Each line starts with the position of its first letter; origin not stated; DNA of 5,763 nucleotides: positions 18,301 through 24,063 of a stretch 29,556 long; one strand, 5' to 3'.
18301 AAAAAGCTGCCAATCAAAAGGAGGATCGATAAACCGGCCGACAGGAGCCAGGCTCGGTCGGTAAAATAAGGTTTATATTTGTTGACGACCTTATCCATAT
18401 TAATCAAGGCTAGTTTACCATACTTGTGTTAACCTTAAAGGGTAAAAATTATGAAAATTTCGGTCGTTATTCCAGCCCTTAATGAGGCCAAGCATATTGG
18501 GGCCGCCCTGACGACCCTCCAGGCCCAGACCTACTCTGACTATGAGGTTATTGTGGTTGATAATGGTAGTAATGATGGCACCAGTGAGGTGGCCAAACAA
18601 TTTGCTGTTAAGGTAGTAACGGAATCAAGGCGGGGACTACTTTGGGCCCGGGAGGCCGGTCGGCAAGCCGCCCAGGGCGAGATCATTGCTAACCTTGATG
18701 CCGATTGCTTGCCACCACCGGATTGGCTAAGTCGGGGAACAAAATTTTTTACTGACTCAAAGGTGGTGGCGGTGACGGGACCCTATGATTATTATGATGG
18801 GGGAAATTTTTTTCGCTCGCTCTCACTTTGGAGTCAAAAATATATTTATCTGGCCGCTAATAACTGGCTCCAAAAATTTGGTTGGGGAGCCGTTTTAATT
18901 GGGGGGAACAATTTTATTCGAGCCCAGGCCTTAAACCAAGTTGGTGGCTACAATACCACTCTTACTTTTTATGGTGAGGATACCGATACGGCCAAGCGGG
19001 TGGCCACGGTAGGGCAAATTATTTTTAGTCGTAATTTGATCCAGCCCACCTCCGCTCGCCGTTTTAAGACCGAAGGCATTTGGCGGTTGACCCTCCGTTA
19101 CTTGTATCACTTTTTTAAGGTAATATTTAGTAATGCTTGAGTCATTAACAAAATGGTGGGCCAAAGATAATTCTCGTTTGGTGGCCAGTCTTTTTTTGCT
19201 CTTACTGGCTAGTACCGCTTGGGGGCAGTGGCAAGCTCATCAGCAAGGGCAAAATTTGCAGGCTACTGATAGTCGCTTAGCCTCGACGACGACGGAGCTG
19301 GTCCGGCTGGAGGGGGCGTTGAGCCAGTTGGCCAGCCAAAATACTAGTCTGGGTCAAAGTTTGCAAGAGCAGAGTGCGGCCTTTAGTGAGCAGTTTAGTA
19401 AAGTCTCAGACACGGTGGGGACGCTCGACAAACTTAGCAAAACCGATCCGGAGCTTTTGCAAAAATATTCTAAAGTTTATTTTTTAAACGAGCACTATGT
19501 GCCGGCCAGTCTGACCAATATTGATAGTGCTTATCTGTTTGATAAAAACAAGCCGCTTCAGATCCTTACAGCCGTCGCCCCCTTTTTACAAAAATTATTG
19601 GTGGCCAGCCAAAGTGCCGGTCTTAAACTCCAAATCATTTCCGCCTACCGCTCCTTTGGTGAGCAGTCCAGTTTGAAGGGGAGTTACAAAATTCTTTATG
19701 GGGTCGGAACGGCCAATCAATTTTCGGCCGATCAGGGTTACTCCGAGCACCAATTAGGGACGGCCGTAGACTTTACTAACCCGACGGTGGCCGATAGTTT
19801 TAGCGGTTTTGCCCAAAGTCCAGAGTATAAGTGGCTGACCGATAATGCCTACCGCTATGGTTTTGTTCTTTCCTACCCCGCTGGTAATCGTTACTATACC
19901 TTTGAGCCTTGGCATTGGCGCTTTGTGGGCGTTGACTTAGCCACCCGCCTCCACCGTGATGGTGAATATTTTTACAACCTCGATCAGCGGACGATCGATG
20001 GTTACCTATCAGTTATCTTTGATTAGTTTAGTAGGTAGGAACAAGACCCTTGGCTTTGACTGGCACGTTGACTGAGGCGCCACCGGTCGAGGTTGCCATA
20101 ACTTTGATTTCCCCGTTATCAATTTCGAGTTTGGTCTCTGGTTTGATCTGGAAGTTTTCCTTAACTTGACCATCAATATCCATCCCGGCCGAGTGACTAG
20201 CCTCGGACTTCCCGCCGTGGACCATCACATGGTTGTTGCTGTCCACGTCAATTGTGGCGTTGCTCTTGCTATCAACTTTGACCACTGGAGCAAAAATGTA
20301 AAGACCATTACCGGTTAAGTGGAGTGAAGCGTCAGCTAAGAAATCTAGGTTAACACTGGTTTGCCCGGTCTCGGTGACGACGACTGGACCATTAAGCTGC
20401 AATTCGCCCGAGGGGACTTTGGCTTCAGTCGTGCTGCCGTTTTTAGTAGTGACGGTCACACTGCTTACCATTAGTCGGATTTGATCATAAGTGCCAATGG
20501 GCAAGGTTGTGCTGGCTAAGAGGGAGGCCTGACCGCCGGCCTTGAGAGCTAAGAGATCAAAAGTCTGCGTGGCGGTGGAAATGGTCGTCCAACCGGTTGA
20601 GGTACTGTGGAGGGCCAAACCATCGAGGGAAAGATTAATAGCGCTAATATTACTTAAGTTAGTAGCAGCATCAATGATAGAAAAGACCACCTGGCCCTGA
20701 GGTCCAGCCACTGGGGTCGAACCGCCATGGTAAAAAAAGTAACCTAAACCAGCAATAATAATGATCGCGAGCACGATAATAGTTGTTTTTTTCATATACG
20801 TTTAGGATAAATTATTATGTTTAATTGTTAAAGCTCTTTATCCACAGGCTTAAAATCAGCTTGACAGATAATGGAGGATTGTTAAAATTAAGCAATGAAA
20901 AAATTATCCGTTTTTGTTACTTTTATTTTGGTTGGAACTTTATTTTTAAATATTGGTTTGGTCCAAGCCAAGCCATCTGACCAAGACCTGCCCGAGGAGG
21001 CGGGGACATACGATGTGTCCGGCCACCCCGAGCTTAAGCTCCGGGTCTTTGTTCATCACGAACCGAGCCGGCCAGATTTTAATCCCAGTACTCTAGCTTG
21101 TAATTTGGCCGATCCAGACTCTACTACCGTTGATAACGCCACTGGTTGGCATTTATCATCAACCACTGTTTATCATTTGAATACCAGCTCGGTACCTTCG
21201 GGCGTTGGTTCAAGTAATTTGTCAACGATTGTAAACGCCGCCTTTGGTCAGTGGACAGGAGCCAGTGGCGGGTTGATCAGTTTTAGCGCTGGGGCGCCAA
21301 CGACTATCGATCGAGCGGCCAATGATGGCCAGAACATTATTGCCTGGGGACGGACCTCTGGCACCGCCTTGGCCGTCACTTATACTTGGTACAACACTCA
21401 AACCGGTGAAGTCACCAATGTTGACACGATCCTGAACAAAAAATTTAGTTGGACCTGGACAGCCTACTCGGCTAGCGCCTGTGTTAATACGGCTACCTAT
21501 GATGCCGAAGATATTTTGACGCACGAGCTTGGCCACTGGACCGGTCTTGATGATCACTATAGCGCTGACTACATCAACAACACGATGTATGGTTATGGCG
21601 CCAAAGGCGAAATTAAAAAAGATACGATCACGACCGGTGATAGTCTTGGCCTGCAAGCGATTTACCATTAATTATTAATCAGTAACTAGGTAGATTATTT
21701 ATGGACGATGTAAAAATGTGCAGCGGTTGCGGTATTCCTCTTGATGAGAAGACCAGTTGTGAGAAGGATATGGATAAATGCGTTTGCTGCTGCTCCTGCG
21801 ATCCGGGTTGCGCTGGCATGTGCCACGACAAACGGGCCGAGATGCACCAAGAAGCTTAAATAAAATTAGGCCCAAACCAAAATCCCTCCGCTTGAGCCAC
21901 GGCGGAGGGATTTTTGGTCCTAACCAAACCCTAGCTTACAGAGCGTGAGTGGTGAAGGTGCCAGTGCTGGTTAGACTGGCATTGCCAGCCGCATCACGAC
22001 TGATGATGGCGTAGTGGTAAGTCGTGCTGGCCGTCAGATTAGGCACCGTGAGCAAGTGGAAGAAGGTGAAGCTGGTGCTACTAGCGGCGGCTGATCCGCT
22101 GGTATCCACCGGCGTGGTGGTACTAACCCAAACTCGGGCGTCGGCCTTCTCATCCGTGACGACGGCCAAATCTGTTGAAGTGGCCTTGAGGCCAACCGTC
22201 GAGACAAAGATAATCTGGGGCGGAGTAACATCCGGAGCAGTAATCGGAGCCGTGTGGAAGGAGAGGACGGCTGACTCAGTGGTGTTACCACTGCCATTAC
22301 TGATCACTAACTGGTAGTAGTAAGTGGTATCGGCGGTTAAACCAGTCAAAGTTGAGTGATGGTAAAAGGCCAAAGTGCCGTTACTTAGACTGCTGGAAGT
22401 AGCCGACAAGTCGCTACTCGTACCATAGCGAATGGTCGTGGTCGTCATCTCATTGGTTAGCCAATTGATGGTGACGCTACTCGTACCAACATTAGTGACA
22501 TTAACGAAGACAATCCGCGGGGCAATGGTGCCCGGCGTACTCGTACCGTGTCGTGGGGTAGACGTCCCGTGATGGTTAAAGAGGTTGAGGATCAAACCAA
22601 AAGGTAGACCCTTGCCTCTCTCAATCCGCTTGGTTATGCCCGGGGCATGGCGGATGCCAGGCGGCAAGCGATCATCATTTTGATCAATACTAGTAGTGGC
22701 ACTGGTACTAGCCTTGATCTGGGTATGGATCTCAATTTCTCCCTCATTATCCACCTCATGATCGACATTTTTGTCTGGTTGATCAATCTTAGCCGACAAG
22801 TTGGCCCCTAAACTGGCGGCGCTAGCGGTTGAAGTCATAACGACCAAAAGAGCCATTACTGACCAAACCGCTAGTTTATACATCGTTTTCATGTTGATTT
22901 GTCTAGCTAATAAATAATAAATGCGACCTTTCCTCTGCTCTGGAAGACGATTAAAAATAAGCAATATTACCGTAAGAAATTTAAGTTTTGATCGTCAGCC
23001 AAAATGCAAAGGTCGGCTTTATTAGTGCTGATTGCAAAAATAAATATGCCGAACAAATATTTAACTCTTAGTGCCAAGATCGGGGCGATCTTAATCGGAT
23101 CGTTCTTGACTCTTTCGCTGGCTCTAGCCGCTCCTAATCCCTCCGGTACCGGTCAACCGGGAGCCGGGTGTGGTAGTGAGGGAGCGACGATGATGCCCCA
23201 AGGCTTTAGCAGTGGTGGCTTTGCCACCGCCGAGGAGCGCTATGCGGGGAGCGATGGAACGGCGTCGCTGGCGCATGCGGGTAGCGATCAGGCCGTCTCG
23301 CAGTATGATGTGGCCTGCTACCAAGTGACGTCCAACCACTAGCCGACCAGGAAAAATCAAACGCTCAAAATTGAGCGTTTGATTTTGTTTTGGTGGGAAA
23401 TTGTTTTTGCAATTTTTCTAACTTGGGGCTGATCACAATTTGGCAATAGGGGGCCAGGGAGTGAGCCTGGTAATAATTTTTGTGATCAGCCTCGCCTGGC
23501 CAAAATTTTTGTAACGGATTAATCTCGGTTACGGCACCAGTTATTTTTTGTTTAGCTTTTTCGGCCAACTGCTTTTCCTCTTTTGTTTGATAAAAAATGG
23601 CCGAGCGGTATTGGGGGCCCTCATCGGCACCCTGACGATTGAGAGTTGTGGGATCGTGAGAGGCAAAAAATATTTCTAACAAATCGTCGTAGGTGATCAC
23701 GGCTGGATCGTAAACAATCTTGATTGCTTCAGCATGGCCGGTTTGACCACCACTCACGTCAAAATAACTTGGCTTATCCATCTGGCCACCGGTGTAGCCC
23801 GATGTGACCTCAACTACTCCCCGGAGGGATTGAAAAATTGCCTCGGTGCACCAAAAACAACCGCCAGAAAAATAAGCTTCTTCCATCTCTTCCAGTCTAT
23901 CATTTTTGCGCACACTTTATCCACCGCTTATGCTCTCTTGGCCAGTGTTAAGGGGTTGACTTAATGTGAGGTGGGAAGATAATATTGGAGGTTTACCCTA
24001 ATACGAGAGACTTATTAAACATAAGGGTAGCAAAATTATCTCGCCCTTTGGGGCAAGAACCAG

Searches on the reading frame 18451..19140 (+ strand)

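Call 11: search_protein_families(library=pfam, proteins=[window:18451-19140:+], max_evalue=0.01)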
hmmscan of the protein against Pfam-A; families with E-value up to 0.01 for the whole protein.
window:18451-19140:+ (229 aa): 6 families
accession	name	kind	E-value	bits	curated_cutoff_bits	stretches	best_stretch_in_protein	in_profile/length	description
PF00535.33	Glycos_transf_2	-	1.1e-34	120.2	23.3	1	4-164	1-167/168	Glycosyl transferase family 2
PF13641.12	Glyco_tranf_2_3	-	2.4e-14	54.4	27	1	3-181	3-191/230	Glycosyltransferase like family 2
PF10111.15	Glyco_tranf_2_2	-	1.8e-08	34.6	27.3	1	4-188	1-203/276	Glycosyltransferase like family 2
PF13632.12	Glyco_trans_2_3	-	2.5e-08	34.4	27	1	78-190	1-112/198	Glycosyl transferase family group 2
PF13506.12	Glyco_transf_21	-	3.6e-07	30.3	21.7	1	70-204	25-158/174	Glycosyl transferase family 21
PF02709.20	Glyco_transf_7C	-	0.00047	20.2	23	1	147-188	17-59/78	N-terminal domain of galactosyltransferase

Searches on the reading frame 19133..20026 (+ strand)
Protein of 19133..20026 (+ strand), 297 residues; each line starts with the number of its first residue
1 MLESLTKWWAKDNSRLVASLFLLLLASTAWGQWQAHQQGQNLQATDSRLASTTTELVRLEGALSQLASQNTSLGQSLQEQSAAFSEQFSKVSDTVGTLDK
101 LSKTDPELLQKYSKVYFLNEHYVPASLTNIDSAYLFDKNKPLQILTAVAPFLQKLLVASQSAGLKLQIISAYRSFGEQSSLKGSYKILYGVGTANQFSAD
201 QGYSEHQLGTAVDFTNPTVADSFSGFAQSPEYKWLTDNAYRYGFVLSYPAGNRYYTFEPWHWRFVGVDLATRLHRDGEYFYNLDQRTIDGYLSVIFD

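Call 11: search_protein_families(library=pfam, proteins=[window:19133-20026:+], max_evalue=0.01)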
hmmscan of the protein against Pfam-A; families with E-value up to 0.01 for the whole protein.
window:19133-20026:+ (297 aa): 2 families
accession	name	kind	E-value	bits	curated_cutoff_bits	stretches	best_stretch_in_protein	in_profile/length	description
PF02557.22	VanY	-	6.5e-32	110.5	25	1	147-266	7-131/132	D-alanyl-D-alanine carboxypeptidase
PF00038.26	Filament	-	0.006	16.7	40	1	33-100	203-270/313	Intermediate filament protein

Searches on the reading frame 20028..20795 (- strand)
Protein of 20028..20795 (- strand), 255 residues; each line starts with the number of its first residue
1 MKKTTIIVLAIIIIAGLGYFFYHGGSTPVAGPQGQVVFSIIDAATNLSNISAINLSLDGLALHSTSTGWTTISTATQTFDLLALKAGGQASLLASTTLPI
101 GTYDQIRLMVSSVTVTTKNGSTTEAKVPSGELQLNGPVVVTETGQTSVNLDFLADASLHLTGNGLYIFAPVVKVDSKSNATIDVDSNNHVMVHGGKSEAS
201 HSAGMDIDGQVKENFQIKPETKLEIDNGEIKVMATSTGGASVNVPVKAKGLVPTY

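Call 11: search_protein_families(library=pfam, proteins=[window:20028-20795:-], max_evalue=0.01)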
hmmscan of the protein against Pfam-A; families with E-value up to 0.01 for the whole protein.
window:20028-20795:- (255 aa): 1 family
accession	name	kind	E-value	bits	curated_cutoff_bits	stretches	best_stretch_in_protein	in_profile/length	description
PF14321.11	DUF4382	-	5.5e-21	75.7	25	1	33-170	1-136/136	Domain of unknown function (DUF4382)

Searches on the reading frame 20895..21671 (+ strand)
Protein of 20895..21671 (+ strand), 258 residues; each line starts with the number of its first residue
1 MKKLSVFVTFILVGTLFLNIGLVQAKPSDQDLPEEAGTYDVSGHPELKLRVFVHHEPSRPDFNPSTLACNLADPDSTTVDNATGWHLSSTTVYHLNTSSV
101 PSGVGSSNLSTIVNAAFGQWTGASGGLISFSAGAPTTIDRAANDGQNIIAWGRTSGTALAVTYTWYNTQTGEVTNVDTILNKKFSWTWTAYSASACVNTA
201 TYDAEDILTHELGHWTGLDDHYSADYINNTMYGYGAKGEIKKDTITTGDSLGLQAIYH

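Call 11: search_protein_families(library=pfam, proteins=[window:20895-21671:+], max_evalue=0.01)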
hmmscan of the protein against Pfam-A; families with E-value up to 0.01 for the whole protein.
window:20895-21671:+ (258 aa): 1 family
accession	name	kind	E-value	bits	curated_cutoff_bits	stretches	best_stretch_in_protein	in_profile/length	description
PF00413.30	Peptidase_M10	-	1.1e-05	25.8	24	1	104-257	18-158/159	Matrixin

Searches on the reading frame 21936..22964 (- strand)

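Call 11: search_protein_families(library=pfam, proteins=[window:21936-22964:-], max_evalue=0.01)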
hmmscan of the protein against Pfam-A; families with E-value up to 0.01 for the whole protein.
window:21936-22964:- (342 aa): 4 families
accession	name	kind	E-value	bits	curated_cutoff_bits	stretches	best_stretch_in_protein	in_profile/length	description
PF16656.11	Pur_ac_phosph_N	-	1e-15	58.5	30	2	150-238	2-93/93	Purple acid Phosphatase, N-terminal domain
PF00041.27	fn3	-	8.4e-07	29.6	25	1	153-236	5-83/84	Fibronectin type III domain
PF16655.11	PhoD_N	-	7.2e-05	23.7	30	0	185-225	42-78/90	PhoD-like phosphatase, N-terminal domain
PF16893.11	fn3_2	-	0.0063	17.1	27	0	149-229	3-81/89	Fibronectin type III domain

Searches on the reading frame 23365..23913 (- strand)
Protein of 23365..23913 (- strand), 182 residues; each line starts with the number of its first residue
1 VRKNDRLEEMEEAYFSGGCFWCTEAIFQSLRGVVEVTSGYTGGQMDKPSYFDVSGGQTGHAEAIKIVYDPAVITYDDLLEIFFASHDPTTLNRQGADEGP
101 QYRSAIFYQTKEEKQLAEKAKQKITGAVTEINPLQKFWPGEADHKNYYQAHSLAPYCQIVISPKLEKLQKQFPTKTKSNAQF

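Call 11: search_protein_families(library=pfam, proteins=[window:23365-23913:-], max_evalue=0.01)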
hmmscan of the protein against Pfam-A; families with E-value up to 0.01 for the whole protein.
window:23365-23913:- (182 aa): 1 family
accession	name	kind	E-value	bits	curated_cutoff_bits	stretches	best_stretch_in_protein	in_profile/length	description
PF01625.27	PMSR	-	8e-57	192.2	23.7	1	12-158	1-153/153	Peptide methionine sulfoxide reductase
